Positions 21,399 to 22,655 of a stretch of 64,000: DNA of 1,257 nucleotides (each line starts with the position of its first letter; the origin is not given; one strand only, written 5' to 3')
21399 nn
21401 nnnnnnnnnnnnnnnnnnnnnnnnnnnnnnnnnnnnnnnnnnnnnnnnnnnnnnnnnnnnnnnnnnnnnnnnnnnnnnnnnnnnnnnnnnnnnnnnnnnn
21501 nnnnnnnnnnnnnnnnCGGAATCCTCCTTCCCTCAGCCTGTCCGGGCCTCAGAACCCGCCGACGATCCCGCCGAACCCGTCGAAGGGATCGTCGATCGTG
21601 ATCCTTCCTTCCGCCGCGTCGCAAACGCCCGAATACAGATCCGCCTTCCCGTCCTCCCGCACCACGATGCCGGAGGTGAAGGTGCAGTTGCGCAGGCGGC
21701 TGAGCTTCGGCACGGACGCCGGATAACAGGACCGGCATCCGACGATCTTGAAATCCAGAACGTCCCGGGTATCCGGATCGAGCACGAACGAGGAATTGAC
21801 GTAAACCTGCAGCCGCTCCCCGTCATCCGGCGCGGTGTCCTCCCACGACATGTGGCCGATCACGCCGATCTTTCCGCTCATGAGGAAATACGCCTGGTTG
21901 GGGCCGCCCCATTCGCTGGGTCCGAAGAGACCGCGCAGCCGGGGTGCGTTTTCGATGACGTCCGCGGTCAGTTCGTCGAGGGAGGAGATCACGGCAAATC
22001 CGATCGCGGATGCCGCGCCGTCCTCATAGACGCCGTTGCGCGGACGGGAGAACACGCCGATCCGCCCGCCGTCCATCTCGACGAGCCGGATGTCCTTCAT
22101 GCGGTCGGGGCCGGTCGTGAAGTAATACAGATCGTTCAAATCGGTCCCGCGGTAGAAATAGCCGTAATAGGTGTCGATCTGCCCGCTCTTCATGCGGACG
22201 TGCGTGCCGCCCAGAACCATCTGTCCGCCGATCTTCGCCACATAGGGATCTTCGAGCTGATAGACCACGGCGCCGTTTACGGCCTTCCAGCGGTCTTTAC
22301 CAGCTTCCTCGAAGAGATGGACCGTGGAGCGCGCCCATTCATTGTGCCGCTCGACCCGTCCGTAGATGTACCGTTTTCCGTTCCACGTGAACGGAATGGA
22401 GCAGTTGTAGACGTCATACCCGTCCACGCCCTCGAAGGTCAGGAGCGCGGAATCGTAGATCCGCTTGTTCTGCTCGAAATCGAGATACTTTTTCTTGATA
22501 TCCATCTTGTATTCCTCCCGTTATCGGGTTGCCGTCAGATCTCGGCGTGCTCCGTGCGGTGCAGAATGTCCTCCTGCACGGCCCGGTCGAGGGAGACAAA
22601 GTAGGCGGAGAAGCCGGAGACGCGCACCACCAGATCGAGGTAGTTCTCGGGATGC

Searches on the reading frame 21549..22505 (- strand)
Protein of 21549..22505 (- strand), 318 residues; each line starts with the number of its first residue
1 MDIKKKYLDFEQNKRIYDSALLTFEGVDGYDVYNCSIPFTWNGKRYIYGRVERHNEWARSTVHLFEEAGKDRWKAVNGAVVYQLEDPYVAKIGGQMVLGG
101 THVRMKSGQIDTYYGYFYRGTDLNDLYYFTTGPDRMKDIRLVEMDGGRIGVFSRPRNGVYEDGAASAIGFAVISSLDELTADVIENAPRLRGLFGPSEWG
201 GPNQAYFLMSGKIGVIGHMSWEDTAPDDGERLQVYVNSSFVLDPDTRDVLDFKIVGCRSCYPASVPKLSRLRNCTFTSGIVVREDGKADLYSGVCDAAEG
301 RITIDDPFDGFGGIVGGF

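Call 6: search_protein_families(library=pfam, proteins=[window:21549-22505:-], max_evalue=0.01)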
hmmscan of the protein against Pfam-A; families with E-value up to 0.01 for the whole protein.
window:21549-22505:- (318 aa): 1 family
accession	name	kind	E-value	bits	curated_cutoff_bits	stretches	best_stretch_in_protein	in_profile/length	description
PF08950.16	DUF1861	-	3.8e-112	374.7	28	1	10-309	3-295/296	Protein of unknown function (DUF1861)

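Call 12: search_protein_families(library=ncbifam, proteins=[window:21549-22505:-], max_evalue=0.01)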
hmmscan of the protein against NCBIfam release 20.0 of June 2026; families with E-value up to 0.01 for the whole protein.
window:21549-22505:- (318 aa): 0 families

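Call 31: search_solved_structures(query=window:21549-22505:-, max_evalue=0.01, show_alignments=1)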
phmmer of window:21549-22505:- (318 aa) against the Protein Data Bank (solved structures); distinct sequences matched with E-value up to 0.01: 5.
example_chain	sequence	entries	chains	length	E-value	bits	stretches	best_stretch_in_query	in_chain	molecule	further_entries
6q50_A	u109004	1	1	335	1.6e-114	385.8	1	4-317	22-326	MPT-4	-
2b4w_A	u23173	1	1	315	1.1e-109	369.8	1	8-317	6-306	hypothetical protein, conserved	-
6q4x_A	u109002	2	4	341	2.3e-93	316.2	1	10-316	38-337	Uncharacterized protein | LmxM MPT-2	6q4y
6q4z_A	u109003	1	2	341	1.1e-92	314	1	10-316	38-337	LmxM MPT-2 D94N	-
6q4w_A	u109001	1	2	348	8e-87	294.7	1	6-316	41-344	LmxM MPT-1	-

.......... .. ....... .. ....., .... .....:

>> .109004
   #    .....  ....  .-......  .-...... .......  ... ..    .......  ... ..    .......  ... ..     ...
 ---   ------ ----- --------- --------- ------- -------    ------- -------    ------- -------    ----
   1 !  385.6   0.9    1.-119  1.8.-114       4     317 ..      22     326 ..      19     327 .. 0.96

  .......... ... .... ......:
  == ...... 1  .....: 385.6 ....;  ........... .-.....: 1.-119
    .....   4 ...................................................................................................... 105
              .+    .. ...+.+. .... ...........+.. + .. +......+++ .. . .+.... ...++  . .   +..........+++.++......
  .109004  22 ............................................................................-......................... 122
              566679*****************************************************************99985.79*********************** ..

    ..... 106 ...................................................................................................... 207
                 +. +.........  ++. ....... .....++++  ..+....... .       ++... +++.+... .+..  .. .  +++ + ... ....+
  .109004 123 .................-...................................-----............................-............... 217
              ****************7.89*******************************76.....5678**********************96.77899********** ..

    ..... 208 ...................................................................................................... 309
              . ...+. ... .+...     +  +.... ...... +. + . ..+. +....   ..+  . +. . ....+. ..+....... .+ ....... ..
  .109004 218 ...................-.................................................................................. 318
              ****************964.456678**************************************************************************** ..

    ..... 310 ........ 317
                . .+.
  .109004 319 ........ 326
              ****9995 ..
